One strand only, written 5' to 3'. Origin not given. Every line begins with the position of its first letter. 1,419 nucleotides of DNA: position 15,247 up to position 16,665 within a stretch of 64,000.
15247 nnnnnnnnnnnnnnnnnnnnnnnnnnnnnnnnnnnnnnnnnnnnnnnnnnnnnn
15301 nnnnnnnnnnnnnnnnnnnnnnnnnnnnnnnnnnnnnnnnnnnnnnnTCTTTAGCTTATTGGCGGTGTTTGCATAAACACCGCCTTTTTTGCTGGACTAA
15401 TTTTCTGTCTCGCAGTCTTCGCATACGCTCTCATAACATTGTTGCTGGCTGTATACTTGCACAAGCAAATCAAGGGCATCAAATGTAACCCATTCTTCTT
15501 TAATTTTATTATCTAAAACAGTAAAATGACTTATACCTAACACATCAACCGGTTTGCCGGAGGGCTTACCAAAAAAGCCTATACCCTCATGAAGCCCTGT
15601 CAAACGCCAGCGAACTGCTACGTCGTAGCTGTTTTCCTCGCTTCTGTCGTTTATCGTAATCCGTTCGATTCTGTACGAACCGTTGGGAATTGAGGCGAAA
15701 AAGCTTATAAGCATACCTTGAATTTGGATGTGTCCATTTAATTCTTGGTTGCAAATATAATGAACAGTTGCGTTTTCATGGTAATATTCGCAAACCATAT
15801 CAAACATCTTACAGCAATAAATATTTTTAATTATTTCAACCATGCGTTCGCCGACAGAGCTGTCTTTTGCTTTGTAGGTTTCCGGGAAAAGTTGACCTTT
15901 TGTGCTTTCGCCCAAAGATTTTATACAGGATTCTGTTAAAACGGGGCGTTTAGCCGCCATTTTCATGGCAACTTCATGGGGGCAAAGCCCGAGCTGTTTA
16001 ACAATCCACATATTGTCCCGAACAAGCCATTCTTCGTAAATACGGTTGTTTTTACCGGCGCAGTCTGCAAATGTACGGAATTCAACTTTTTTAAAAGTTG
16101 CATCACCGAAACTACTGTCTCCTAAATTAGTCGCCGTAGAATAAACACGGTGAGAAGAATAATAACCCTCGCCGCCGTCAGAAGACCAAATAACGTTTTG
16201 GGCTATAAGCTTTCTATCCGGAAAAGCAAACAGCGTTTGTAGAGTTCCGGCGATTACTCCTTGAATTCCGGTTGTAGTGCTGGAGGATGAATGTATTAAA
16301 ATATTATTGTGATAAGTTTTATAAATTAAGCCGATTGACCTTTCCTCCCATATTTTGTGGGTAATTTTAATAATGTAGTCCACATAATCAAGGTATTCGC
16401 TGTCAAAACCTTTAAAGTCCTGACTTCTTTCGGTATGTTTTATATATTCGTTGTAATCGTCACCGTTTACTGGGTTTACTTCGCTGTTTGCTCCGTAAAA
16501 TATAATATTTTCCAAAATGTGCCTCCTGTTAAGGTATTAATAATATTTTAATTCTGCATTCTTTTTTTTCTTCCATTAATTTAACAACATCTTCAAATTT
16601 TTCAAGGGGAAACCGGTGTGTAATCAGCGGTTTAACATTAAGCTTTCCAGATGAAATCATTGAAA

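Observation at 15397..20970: Six-gene catabolic operon with an unusual enzyme set and no kinase, transporter or canonical dehydratase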

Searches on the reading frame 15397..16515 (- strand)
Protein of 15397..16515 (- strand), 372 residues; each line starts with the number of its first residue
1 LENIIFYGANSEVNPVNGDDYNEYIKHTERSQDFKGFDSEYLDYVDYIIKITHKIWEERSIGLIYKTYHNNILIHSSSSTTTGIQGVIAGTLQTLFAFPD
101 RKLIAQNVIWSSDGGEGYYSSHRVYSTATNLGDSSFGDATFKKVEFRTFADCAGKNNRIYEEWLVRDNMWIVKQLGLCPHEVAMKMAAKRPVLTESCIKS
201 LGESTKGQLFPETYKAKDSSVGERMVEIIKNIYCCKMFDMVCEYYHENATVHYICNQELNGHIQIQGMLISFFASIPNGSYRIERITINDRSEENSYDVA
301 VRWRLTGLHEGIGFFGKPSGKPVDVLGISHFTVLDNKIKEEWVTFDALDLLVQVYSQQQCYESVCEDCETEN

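Call 3: search_protein_families(library=pfam, proteins=[window:15397-16515:-])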
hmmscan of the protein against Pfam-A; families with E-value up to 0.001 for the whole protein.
window:15397-16515:- (372 aa): 2 families
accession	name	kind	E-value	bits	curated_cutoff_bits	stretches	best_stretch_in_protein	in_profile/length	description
PF07366.18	SnoaL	-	6.3e-20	71.7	28.4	2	230-353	8-125/126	SnoaL-like polyketide cyclase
PF12680.13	SnoaL_2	-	1.2e-10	42.4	27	1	238-340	13-101/102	SnoaL-like domain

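Call 4: search_protein_families(library=ncbifam, proteins=[window:15397-16515:-])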
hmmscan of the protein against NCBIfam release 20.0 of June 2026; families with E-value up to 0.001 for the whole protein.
window:15397-16515:- (372 aa): 0 families

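Call 10: find_homologous_proteins(query=window:15397-16515:-)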
Query window:15397-16515:- (372 aa): 546 proteins with E <= 0.001 among 1922 candidates; the best 120 are listed.
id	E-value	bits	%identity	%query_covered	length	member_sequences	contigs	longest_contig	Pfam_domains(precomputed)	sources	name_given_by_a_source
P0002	3.8e-256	867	100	100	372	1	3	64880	PF07366.19,PF12680.14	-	-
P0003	6.3e-151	521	63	94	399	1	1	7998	PF07366.19,PF12680.14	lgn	-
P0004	2.8e-150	519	61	95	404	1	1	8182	PF07366.19,PF12680.14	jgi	jgi:predicted ester cyclase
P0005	3.3e-148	512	61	94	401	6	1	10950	PF07366.19,PF12680.14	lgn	-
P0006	7.6e-148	511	60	94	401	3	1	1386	PF07366.19,PF12680.14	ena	-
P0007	5.7e-147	508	61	96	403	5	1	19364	PF07366.19,PF12680.14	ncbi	-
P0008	6.8e-147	507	59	98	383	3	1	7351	PF07366.19,PF12680.14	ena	-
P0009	9.4e-147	507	60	94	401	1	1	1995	PF07366.19,PF12680.14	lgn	-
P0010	2.0e-146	506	61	94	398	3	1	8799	PF07366.19,PF12680.14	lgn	-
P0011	7.7e-146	504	60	94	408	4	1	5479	PF07366.19,PF12680.14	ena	-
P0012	1.8e-145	503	60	95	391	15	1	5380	PF07366.19,PF12680.14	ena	-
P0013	2.4e-145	502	60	94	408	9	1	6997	PF07366.19,PF12680.14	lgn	-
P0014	2.5e-145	502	60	98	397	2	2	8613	PF07366.19,PF12680.14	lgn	-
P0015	2.6e-145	502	60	95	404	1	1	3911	PF07366.19,PF12680.14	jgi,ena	-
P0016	2.8e-145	502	60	94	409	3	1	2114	PF07366.19,PF12680.14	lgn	-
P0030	3.0e-143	495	62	95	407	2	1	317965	PF07366.19,PF12680.14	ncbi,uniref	ncbi:ester cyclase [Clostridium oceanicum]|uniref:Polyketide cyclase n=1 Tax=Clostridium oceanicum T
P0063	1.9e-139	483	59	94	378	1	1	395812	PF07366.19,PF12680.14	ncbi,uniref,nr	ncbi:ester cyclase [Acidaminobacter sp. JC074]|uniref:ester cyclase n=1 Tax=Acidaminobacter sp. JC07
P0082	4.3e-138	479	59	95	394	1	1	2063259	PF07366.19,PF12680.14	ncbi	-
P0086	9.7e-138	477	58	94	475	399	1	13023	PF07366.19,PF12680.14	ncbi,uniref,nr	ncbi:ester cyclase [Clostridioides difficile]|uniref:ester cyclase n=1 Tax=Clostridioides difficile 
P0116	2.6e-136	473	59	94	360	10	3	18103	PF07366.19,PF12680.14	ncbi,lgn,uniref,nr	ncbi:ester cyclase [Brachyspira pilosicoli]|uniref:ester cyclase n=1 Tax=Brachyspira pilosicoli TaxI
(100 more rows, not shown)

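Call 11: find_encoding_contigs(protein=P0086, flank=10000, max_places=2)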
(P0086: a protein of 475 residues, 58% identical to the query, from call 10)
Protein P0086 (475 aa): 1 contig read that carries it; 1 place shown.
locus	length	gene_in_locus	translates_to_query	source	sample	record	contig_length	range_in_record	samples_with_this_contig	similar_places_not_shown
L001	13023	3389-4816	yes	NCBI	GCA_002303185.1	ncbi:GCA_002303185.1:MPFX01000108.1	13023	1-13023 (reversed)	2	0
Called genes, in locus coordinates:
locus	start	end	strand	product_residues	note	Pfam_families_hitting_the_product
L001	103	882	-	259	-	-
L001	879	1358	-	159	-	PF04542:Sigma70_r2, PF08281:Sigma70_r4_2, PF04545:Sigma70_r4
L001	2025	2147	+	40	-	-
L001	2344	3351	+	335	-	PF07366:SnoaL (faint)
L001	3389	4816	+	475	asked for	PF07366:SnoaL, PF12680:SnoaL_2 (weak)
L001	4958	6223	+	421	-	PF00083:Sugar_tr, PF07690:MFS_1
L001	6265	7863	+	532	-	PF00474:SSF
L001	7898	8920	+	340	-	PF00356:LacI, PF00532:Peripla_BP_1, PF13407:Peripla_BP_4, PF13377:Peripla_BP_3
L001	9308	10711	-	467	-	PF05496:RuvB_N (weak), PF00004:AAA, PF07728:AAA_5 (weak), PF17862:AAA_lid_3, PF01434:Peptidase_M41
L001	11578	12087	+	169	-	PF05198:IF3_N, PF00707:IF3_C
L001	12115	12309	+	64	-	PF01632:Ribosomal_L35p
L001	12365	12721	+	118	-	PF00453:Ribosomal_L20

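Call 12: find_encoding_contigs(protein=P0116, flank=10000, max_places=2)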
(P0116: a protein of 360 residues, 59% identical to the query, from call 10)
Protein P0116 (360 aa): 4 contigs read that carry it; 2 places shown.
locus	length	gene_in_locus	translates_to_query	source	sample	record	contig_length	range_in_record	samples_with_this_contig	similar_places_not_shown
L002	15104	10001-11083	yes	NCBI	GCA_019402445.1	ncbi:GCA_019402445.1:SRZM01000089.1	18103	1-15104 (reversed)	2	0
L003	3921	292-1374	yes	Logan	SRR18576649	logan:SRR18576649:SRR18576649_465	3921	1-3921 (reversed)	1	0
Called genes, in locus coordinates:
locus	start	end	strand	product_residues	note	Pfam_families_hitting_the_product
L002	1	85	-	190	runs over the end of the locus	-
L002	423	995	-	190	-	PF04205:FMN_bind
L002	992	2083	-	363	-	PF03116:NQR2_RnfD_RnfE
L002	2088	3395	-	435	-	PF13375:RnfC_N, PF01512:Complex1_51K, PF10531:SLBB, PF12838:Fer4_7 (weak), PF13183:Fer4_8 (weak)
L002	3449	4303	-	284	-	PF08545:ACP_syn_III, PF08541:ACP_syn_III_C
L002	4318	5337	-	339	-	PF02504:FA_synthesis, PF01515:PTA_PTB (weak)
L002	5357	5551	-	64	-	PF01783:Ribosomal_L32p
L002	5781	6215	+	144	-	-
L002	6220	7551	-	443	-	-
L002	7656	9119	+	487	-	PF00009:GTP_EFTU (weak), PF01926:MMR_HSR1, PF02421:FeoB_N, PF04548:AIG1, PF10662:PduV-EutP, PF01926:MMR_HSR1, PF02421:FeoB_N, PF14714:KH_dom-like, +11 more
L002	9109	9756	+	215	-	PF02660:G3P_acyltransf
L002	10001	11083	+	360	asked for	PF07366:SnoaL (weak), PF12680:SnoaL_2 (faint), PF07366:SnoaL (weak)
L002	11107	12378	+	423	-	PF00083:Sugar_tr, PF12832:MFS_1_like (faint), PF07690:MFS_1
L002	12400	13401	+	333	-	PF12680:SnoaL_2 (faint), PF07366:SnoaL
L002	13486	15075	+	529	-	PF00474:SSF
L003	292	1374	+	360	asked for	PF07366:SnoaL (weak), PF12680:SnoaL_2 (faint), PF07366:SnoaL (weak)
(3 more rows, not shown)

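Call 13: find_encoding_contigs(protein=P0063, flank=10000, max_places=2)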
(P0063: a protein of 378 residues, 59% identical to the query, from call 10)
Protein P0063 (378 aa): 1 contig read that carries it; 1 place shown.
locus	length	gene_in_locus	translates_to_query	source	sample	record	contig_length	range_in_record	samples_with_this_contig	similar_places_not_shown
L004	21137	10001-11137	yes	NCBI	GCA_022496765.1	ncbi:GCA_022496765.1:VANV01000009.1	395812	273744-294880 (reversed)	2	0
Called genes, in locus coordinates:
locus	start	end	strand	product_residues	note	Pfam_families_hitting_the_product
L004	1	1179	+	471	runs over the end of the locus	PF04851:ResIII (weak), PF00270:DEAD, PF00271:Helicase_C, PF03880:DbpA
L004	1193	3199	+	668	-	PF02743:dCache_1, PF00672:HAMP (weak), PF00015:MCPsignal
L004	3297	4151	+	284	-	-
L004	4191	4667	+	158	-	PF13420:Acetyltransf_4 (weak), PF00583:Acetyltransf_1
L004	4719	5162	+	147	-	PF04246:RseC_MucC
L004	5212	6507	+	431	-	PF07690:MFS_1, PF00083:Sugar_tr (weak)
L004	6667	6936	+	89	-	PF08765:Mor (faint)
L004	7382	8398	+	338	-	PF07366:SnoaL (weak), PF12680:SnoaL_2 (weak)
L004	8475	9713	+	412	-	PF13424:TPR_12 (faint), PF07719:TPR_2 (faint)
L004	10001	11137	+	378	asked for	PF07366:SnoaL, PF12680:SnoaL_2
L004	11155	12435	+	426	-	PF00083:Sugar_tr, PF07690:MFS_1, PF12832:MFS_1_like (faint), PF07690:MFS_1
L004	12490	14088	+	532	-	PF00474:SSF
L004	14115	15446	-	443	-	PF00089:Trypsin, PF13365:Trypsin_2, PF00595:PDZ (weak), PF13180:PDZ_2, PF17820:PDZ_6 (faint)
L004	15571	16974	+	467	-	PF00989:PAS (weak), PF08448:PAS_4 (faint), PF00158:Sigma54_activat, PF01078:Mg_chelatase (faint), PF14532:Sigma54_activ_2, PF07728:AAA_5, PF25601:AAA_lid_14, PF02954:HTH_8 (faint)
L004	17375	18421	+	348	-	PF01113:DapB_N (weak), PF19328:DAP_DH_C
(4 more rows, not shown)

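Call 16: find_related_loci(query=window:15397-16515:-, collection=genome_contigs, flank=10000)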
Query window:15397-16515:- (372 aa) in genome_contigs; peptide patterns used: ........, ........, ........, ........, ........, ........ (x = any residue, [..] = any of these).
34 stretches matched a pattern; 5 encode a relative of the query (tblastn E <= 1e-3); 5 distinct loci.
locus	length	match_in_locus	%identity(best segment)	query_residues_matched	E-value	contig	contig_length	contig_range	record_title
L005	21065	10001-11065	53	5-355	4e-130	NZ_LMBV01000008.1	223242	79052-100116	Peribacillus muralis strain DSM 16288 Scaffold8, whole genome shotgun sequence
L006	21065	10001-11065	53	5-355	3e-128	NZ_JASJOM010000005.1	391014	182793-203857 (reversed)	Peribacillus sp. SI8-4 5, whole genome shotgun sequence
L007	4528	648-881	38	97-354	1e-7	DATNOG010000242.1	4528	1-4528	MAG TPA_asm: Pyrinomonadaceae bacterium isolate SMAG_U11525 k141_1714925, whole genome shotgun sequence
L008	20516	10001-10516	21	85-354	2e-7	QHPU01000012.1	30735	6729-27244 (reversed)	MAG: Verrucomicrobia bacterium isolate AV21 14_1009_09_20cm_scaffold_5475_curated, whole genome shotgun sequence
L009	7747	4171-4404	38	97-354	4e-7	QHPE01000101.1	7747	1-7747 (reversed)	MAG: Verrucomicrobia bacterium isolate AV36 14_0903_12_20cm_scaffold_4930_curated, whole genome shotgun sequence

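Call 19: search_protein_families(library=pfam, proteins=[L005:3096-4133:+, L005:4252-5088:+, L005:5123-6304:+, L005:6246-7742:+, L005:7792-8415:+, L005:8418-9125:+, L005:9122-9898:+, L005:11262-12482:+, L005:12800-14077:+, L005:14093-15385:+], max_evalue=0.00001)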
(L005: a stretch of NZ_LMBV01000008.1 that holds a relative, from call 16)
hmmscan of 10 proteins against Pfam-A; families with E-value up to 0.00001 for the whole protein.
L005:3096-4133:+ (345 aa): 4 families
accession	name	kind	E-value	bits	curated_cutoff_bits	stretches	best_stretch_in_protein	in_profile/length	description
PF00532.27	Peripla_BP_1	-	1.3e-34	120.4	22.2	1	63-324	1-273/281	Periplasmic binding proteins and sugar binding domain of LacI family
PF13377.12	Peripla_BP_3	-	1.5e-29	103.7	26.5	1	173-336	1-167/167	Periplasmic binding protein-like domain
PF13407.12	Peripla_BP_4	-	1.2e-22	81.2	35.1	1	66-281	1-220/258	Periplasmic binding protein domain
PF00356.27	LacI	-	5e-17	61.9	27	1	9-51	3-45/46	Bacterial regulatory proteins, lacI family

L005:4252-5088:+ (278 aa): 3 families
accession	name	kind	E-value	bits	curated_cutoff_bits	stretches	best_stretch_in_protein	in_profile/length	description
PF00106.31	adh_short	-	2e-66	223.6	26.6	1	35-228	1-194/195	short chain dehydrogenase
PF13561.12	adh_short_C2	-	3.3e-63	213.8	27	1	41-276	1-236/236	Enoyl-(Acyl carrier protein) reductase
PF08659.16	KR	-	5e-13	49.8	22.6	1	38-186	4-152/180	KR domain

L005:5123-6304:+ (393 aa): 3 families
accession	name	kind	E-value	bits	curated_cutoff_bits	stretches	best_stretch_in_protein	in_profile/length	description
PF25137.1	ADH_Fe_C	-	4.4e-50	170.5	27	1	191-387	1-194/194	Fe-containing alcohol dehydrogenase family, C-terminal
PF00465.25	Fe-ADH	-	2e-44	151.6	31.3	1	12-180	1-168/168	Iron-containing alcohol dehydrogenase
PF13685.12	Fe-ADH_2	-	6.3e-10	39.7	28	1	17-116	2-99/149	Iron-containing alcohol dehydrogenase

L005:6246-7742:+ (498 aa): 1 family
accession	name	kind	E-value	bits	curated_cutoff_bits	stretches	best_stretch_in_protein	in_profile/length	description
PF00171.27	Aldedh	-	4.3e-157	523.8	23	1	37-492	1-459/461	Aldehyde dehydrogenase family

L005:7792-8415:+ (207 aa): 0 families

L005:8418-9125:+ (235 aa): 3 families
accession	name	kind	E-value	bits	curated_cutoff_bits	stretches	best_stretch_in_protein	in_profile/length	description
PF00561.26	Abhydrolase_1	-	1.4e-11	45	25.8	1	54-217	69-244/245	alpha/beta hydrolase fold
PF12697.13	Abhydrolase_6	-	3.6e-08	34.8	26.3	1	33-222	52-215/217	Alpha/beta hydrolase family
PF12146.15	Hydrolase_4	-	1.6e-07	31.3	27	1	44-212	66-233/239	Serine aminopeptidase, S33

L005:9122-9898:+ (258 aa): 1 family
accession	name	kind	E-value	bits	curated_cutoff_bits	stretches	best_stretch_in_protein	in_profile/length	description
PF03328.21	HpcH_HpaI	-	6.1e-33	114.4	25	1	18-233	3-210/221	HpcH/HpaI aldolase/citrate lyase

L005:11262-12482:+ (406 aa): 2 families
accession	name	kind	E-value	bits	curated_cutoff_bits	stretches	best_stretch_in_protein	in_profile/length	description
PF07366.18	SnoaL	-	7.1e-26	90.9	28.4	2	268-396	3-125/126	SnoaL-like polyketide cyclase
PF12680.13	SnoaL_2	-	9.7e-11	42.6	27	1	270-383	3-101/102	SnoaL-like domain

L005:12800-14077:+ (425 aa): 2 families
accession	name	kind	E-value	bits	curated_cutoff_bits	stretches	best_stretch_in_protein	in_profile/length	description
PF07366.18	SnoaL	-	4.2e-26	91.7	28.4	2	272-400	4-126/126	SnoaL-like polyketide cyclase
PF12680.13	SnoaL_2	-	5e-09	37.1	27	1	275-386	4-101/102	SnoaL-like domain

L005:14093-15385:+ (430 aa): 1 family
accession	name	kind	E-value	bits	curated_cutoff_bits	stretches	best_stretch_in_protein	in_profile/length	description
PF00815.25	Histidinol_dh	-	5.4e-138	460.9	27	1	25-428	5-410/411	Histidinol dehydrogenase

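Call 21: find_encoding_contigs(protein=P0007, flank=10000, max_places=1)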
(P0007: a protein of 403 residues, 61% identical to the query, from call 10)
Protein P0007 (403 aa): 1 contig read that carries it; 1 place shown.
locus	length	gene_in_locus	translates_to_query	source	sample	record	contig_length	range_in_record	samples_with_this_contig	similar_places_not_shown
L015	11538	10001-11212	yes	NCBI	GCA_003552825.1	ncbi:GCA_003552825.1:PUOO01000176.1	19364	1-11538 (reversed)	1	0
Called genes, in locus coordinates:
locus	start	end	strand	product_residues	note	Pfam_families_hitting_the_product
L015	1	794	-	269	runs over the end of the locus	PF00528:BPD_transp_1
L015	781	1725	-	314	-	PF00528:BPD_transp_1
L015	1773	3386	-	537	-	PF00496:SBP_bac_5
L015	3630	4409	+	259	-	PF02811:PHP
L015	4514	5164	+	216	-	PF01865:PhoU_div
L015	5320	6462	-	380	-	PF13439:Glyco_transf_4, PF00534:Glycos_transf_1, PF13692:Glyco_trans_1_4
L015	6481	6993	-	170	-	PF01569:PAP2, PF14378:PAP2_3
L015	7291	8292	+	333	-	PF00356:LacI, PF01381:HTH_3 (weak), PF00532:Peripla_BP_1, PF13377:Peripla_BP_3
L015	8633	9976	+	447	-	PF00474:SSF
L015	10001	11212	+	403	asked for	PF07366:SnoaL, PF12680:SnoaL_2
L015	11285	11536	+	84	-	?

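Call 22: find_encoding_contigs(protein=P0030, flank=10000, max_places=1)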
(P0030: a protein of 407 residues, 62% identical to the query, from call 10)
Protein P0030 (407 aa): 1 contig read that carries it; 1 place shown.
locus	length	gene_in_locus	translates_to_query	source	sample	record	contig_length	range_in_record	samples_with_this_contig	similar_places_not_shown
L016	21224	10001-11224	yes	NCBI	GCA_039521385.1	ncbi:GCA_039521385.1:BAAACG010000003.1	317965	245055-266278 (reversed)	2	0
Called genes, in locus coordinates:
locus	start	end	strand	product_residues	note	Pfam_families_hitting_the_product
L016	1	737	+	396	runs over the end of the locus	PF09370:PEP_hydrolase, PF00165:HTH_AraC, PF12833:HTH_18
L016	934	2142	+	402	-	PF06792:UPF0261, PF23189:UPF0261_C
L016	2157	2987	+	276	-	PF09370:PEP_hydrolase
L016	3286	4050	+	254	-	PF01209:Ubie_methyltran, PF13847:Methyltransf_31, PF08241:Methyltransf_11, PF08242:Methyltransf_12, PF13649:Methyltransf_25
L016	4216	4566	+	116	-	PF01042:Ribonuc_L-PSP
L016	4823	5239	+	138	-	PF11208:DUF2992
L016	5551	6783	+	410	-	PF13181:TPR_8 (weak)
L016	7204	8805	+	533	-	PF00474:SSF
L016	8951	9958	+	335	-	PF07366:SnoaL, PF12680:SnoaL_2 (weak)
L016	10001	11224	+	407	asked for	PF07366:SnoaL, PF12680:SnoaL_2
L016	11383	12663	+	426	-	PF12832:MFS_1_like (faint), PF00083:Sugar_tr, PF07690:MFS_1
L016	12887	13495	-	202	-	PF19700:DUF6198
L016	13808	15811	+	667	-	PF08220:HTH_DeoR (faint), PF05043:Mga, PF08279:HTH_11 (weak), PF00874:PRD, PF02302:PTS_IIB, PF00359:PTS_EIIA_2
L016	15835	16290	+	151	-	PF00359:PTS_EIIA_2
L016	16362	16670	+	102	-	PF02302:PTS_IIB, PF25554:PTS_EIIB_BC_N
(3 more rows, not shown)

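Call 23: find_encoding_contigs(protein=P0082, flank=10000, max_places=1)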
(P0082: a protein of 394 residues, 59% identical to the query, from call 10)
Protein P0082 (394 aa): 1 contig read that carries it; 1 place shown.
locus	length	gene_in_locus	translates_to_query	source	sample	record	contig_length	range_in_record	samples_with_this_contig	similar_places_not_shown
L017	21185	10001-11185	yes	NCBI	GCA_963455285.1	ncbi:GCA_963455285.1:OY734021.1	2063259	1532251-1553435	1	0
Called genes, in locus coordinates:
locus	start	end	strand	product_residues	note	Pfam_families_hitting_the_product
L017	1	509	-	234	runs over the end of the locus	PF12146:Hydrolase_4 (faint), PF00561:Abhydrolase_1 (weak)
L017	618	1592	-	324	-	PF03544:TonB_C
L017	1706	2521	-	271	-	-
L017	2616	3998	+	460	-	PF01136:Peptidase_U32, PF16325:Peptidase_U32_C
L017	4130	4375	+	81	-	PF00037:Fer4 (weak), PF13237:Fer4_10 (weak), PF14697:Fer4_21 (weak), PF25160:LdpA_Fe-S-bd (weak), PF12838:Fer4_7 (faint), PF13187:Fer4_9 (weak), PF13484:Fer4_16 (faint)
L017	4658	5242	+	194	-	-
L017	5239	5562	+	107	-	-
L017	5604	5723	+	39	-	-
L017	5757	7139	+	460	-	PF01554:MatE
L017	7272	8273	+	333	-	PF04445:SAM_MT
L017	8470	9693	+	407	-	PF01960:ArgJ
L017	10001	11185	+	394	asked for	PF07366:SnoaL (weak), PF12680:SnoaL_2 (faint), PF07366:SnoaL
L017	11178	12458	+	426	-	PF12832:MFS_1_like (faint), PF00083:Sugar_tr, PF07690:MFS_1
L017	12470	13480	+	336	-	PF07366:SnoaL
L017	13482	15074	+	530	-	PF00474:SSF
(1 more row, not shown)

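Call 30: find_encoding_contigs(protein=P0003, flank=10000, max_places=1)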
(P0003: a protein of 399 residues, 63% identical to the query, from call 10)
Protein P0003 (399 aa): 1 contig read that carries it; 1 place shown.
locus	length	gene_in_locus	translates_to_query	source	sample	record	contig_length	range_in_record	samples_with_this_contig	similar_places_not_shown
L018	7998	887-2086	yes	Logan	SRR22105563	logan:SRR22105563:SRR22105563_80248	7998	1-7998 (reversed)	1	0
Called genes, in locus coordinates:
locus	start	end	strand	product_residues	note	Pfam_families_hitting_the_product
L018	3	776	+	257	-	?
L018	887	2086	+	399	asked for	PF07366:SnoaL, PF12680:SnoaL_2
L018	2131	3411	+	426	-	PF00083:Sugar_tr, PF07690:MFS_1, PF12832:MFS_1_like (faint), PF07690:MFS_1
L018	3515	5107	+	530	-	PF00474:SSF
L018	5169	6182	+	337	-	PF07366:SnoaL (faint), PF12680:SnoaL_2 (faint)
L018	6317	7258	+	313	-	PF07261:DnaB_2, PF03796:DnaB_C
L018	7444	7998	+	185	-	?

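Call 31: find_encoding_contigs(protein=P0005, flank=10000, max_places=1)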
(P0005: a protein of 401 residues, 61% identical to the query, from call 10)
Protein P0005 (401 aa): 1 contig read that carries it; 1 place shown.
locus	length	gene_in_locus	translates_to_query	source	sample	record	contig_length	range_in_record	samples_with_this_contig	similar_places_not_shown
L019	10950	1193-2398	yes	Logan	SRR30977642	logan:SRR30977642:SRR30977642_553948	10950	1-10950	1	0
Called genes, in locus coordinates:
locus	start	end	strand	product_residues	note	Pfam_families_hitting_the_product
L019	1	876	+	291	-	?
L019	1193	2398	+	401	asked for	PF07366:SnoaL, PF12680:SnoaL_2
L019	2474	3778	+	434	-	PF00083:Sugar_tr, PF07690:MFS_1, PF12832:MFS_1_like (faint), PF07690:MFS_1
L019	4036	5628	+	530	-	PF00474:SSF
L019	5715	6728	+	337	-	PF07366:SnoaL (weak)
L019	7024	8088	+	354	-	PF02746:MR_MLE_N, PF13378:MR_MLE_C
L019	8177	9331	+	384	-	PF05684:DUF819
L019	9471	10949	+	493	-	?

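Call 45: search_protein_families(library=ncbifam, proteins=[L001:4958-6223:+, L001:6265-7863:+, L001:2344-3351:+, L005:14093-15385:+, L005:15658-16866:+], max_evalue=1e-10)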
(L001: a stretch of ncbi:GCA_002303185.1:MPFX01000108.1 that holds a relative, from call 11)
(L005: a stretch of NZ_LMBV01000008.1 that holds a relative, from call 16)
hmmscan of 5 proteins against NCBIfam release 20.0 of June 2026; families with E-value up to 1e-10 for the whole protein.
L001:4958-6223:+ (421 aa): 10 families
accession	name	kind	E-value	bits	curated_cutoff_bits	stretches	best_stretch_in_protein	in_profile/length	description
TIGR00895.1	2A0115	subfamily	4.6e-26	91.7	418.55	1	27-220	20-206/398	aromatic acid/H+ symport family MFS transporter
TIGR00883.1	2A0106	subfamily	9.7e-24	84.2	443.45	1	70-401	41-394/400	metabolite/H+ symporter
TIGR00891.1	2A0112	subfamily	8.1e-21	74.5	552.9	1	49-380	32-382/405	sialate:H+ symport family MFS transporter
TIGR00893.1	2A0114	subfamily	7.9e-18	64.6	395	0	59-217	24-182/399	D-galactonate transporter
NF008586.0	PRK11551.1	equivalog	8.9e-15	54.6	410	1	59-411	45-393/406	3-(3-hydroxy-phenyl)propionate transporter MhpT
TIGR00898.1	2A0119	subfamily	2.8e-14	52.8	550.75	1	71-206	133-264/506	cation transport protein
NF049980.1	SfMCT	equivalog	1.2e-13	50.5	320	0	59-402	32-377/378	L-lactate MFS transporter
NF008963.0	PRK12307.1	equivalog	1.9e-12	47.1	637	1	25-409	19-403/426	MFS transporter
NF003024.0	PRK03893.1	subfamily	2.2e-12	46.6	604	0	31-219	28-210/497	sialate:H+ symport family MFS transporter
TIGR00894.1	2A0114euk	subfamily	4.9e-12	45.1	626.45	0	53-204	65-216/465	Na(+)-dependent inorganic phosphate cotransporter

L001:6265-7863:+ (532 aa): 6 families
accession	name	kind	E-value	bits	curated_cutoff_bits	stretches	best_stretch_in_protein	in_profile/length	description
TIGR00813.1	sss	superfamily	1.7e-80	271.1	184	1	34-433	1-411/411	sodium/solute symporter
NF007790.0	PRK10484.1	equivalog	4e-40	138.1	401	1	7-474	6-487/527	solute:sodium symporter family transporter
TIGR02121.1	Na_Pro_sym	equivalog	6.1e-30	104.4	515.5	1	8-475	5-474/488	sodium/proline symporter PutP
TIGR02119.1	panF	equivalog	4e-29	101.9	328.05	1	9-440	6-437/471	sodium/pantothenate symporter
TIGR03648.1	Na_symport_lg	subfamily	1.3e-15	56.9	320.75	0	9-214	4-208/547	VC_2705 family sodium/solute symporter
NF011948.0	PRK15419.1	equivalog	7.8e-11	41.5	955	0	7-468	8-471/502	sodium/proline symporter PutP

L001:2344-3351:+ (335 aa): 0 families

L005:14093-15385:+ (430 aa): 2 families
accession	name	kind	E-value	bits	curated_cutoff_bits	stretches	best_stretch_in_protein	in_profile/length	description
TIGR00069.1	hisD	equivalog_domain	1.3e-132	442.8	243.8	1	35-428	1-393/393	histidinol dehydrogenase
NF010343.0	PRK13770.1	equivalog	1.2e-76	258.2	647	1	23-428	13-414/416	histidinol dehydrogenase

L005:15658-16866:+ (402 aa): 8 families
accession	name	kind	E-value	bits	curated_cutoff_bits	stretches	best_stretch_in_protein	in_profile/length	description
NF012174.0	tet_MFS_A_B_C_D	equivalog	6.8e-20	71.2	475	1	44-222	41-214/382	Tet(A)/Tet(B)/Tet(C) family tetracycline efflux MFS transporter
TIGR00893.1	2A0114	subfamily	1.2e-19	70.6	395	0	234-390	20-175/399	D-galactonate transporter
TIGR00880.1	2_A_01_02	superfamily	5.1e-19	68.8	131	1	52-182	7-137/141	multidrug resistance protein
NF008654.0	PRK11652.1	equivalog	1.7e-13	50.2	479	1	12-224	14-228/397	multidrug efflux MFS transporter EmrD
TIGR00711.1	efflux_EmrB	subfamily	6.7e-12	44.9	230.2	0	231-378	25-174/485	DHA2 family efflux MFS transporter permease subunit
NF012175.1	tet_MFS_L_K_45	equivalog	1.4e-11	43.9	650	0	37-199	29-190/444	Tet(L)/Tet(K)/Tet(45) family tetracycline efflux MFS transporter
NF045684.1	tet_MFS_65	exception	2.5e-11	43.4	800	0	60-226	52-211/383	tetracycline efflux MFS transporter Tet(65)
TIGR00895.1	2A0115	subfamily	3.8e-11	42.5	418.55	0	16-202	25-213/398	aromatic acid/H+ symport family MFS transporter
